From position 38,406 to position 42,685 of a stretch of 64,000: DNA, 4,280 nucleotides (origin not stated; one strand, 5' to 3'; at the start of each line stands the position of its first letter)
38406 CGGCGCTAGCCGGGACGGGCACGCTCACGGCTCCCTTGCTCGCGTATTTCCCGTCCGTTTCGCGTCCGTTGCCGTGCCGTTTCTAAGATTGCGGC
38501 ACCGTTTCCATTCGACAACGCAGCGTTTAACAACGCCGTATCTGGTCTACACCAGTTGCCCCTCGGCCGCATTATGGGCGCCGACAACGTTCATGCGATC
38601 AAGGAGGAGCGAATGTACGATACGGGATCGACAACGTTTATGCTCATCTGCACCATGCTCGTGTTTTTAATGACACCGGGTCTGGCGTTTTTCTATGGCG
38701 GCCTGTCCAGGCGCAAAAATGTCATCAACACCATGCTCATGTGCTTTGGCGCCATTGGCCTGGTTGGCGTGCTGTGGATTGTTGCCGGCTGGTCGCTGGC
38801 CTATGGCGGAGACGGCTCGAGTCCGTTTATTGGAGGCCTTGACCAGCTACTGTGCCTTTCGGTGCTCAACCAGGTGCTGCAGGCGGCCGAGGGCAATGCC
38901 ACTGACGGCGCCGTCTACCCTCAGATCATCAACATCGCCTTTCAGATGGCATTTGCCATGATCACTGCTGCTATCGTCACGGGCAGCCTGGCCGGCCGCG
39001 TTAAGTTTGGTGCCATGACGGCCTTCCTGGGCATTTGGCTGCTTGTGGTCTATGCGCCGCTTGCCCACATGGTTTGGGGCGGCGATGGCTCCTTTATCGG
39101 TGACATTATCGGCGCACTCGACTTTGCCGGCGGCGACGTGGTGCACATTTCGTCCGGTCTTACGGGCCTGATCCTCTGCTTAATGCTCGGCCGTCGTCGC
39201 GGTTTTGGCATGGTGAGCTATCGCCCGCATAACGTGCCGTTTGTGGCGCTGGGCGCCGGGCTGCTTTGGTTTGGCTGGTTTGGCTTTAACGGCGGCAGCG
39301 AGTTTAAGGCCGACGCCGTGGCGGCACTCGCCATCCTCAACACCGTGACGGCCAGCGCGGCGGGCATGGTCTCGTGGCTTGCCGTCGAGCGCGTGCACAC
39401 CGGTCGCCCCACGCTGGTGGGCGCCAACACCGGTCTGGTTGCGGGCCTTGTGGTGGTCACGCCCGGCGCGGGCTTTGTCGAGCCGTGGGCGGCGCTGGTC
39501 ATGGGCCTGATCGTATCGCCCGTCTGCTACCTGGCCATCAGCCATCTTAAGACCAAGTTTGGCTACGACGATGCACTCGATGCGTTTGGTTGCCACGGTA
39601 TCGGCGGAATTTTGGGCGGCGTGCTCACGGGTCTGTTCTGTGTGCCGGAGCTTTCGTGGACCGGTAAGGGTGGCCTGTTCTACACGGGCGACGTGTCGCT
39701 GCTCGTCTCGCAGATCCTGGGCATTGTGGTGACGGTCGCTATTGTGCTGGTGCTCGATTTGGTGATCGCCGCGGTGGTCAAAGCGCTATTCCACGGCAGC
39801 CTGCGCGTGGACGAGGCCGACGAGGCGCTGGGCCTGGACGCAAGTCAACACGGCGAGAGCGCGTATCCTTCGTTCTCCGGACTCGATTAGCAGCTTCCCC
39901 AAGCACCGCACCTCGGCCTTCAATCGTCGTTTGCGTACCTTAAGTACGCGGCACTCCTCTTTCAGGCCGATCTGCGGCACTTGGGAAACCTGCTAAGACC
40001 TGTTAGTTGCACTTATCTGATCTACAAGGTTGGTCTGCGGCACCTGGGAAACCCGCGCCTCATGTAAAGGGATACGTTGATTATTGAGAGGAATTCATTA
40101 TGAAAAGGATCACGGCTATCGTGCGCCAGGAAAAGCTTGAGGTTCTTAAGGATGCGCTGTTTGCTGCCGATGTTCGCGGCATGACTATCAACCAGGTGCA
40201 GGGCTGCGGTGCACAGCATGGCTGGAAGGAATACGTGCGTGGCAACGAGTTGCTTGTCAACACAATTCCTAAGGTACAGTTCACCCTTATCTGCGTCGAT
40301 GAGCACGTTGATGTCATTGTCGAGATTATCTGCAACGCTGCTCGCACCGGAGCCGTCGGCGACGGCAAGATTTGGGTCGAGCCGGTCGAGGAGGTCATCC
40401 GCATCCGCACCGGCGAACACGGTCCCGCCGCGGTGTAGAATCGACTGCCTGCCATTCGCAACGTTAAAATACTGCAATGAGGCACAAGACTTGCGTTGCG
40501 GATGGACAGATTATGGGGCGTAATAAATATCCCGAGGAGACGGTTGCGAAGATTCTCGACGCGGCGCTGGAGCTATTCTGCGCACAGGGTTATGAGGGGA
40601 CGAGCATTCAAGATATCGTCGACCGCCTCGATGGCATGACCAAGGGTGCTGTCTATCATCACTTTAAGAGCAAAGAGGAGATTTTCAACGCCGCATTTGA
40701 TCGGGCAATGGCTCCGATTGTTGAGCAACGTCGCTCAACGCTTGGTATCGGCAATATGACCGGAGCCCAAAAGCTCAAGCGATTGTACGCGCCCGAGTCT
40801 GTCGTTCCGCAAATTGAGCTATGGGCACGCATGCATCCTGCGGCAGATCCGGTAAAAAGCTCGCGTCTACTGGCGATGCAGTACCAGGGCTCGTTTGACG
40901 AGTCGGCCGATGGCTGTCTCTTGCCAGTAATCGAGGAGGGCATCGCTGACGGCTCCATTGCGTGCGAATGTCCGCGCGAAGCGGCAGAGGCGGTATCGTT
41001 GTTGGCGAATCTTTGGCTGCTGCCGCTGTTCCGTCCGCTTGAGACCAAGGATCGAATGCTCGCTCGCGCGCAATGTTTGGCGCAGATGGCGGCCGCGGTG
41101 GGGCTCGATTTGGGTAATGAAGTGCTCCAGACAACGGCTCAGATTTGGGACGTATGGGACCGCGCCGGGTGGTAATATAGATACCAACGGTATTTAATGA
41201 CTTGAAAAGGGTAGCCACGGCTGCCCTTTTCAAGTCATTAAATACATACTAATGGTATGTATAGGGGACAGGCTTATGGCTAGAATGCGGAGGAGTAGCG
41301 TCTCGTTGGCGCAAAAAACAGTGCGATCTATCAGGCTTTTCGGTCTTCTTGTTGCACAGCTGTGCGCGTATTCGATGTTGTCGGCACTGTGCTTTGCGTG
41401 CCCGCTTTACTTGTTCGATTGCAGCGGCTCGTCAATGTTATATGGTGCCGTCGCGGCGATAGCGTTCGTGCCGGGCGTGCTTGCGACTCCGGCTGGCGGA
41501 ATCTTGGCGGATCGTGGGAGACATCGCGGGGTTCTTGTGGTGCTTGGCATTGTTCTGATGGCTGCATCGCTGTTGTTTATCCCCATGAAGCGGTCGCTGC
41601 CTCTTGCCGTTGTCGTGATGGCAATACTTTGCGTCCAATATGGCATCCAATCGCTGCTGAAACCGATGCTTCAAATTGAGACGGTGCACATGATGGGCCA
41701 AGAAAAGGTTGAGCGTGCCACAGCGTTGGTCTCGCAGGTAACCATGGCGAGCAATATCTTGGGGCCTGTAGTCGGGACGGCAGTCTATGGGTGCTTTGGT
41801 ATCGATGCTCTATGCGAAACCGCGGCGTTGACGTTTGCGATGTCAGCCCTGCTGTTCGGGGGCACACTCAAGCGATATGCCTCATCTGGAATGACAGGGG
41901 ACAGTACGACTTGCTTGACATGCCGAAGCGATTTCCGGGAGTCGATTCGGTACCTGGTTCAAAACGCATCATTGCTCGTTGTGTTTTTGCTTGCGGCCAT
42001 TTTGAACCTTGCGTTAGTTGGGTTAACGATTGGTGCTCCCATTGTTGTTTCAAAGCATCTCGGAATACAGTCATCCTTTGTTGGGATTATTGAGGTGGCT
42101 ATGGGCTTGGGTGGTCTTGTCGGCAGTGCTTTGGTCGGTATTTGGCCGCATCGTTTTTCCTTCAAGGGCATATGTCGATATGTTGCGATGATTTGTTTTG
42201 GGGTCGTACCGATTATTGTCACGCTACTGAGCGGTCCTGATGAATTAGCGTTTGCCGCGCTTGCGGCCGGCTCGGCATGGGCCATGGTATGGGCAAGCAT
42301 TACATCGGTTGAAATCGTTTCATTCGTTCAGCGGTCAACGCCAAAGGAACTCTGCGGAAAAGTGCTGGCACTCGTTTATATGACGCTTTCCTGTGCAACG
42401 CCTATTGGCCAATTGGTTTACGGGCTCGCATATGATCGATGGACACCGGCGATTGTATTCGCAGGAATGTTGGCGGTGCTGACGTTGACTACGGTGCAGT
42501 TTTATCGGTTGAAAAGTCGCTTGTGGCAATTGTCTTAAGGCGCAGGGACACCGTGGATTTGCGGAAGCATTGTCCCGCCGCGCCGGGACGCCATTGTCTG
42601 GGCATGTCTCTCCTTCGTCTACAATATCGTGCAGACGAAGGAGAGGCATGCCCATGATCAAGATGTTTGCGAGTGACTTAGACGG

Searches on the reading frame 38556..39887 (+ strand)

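Call 99: search_protein_families(library=pfam, proteins=[window:38556-39887:+], max_evalue=0.001)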
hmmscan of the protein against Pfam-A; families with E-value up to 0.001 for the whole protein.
window:38556-39887:+ (444 aa): 1 family
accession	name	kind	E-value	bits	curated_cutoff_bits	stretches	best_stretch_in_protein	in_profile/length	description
PF00909.26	Ammonium_transp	-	3.9e-112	375.3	23.2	1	28-437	2-399/399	Ammonium Transporter Family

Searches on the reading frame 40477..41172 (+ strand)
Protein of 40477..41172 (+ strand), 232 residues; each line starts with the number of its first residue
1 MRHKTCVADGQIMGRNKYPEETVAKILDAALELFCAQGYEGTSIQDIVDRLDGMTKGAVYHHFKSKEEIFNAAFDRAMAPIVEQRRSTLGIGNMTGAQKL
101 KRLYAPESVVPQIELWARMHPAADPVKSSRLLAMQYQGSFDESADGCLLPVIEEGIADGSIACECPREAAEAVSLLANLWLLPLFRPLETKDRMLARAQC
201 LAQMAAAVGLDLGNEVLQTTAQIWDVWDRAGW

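Call 99: search_protein_families(library=pfam, proteins=[window:40477-41172:+], max_evalue=0.001)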
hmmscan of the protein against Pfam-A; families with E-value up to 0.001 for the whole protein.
window:40477-41172:+ (232 aa): 1 family
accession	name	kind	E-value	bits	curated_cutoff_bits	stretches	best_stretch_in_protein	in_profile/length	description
PF00440.29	TetR_N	-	5e-17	61.9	24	1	26-73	1-47/47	Bacterial regulatory proteins, tetR family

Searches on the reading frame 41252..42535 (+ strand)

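Call 99: search_protein_families(library=pfam, proteins=[window:41252-42535:+], max_evalue=0.001)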
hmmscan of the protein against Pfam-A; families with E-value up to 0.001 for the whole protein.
window:41252-42535:+ (428 aa): 2 families
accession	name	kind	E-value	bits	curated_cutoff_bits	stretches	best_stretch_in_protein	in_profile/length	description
PF07690.21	MFS_1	-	1.2e-19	70.9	33.4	2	32-382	1-342/347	Major Facilitator Superfamily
PF05977.19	MFS_3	-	1.4e-13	50.6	27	1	58-422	41-395/524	Transmembrane secretion effector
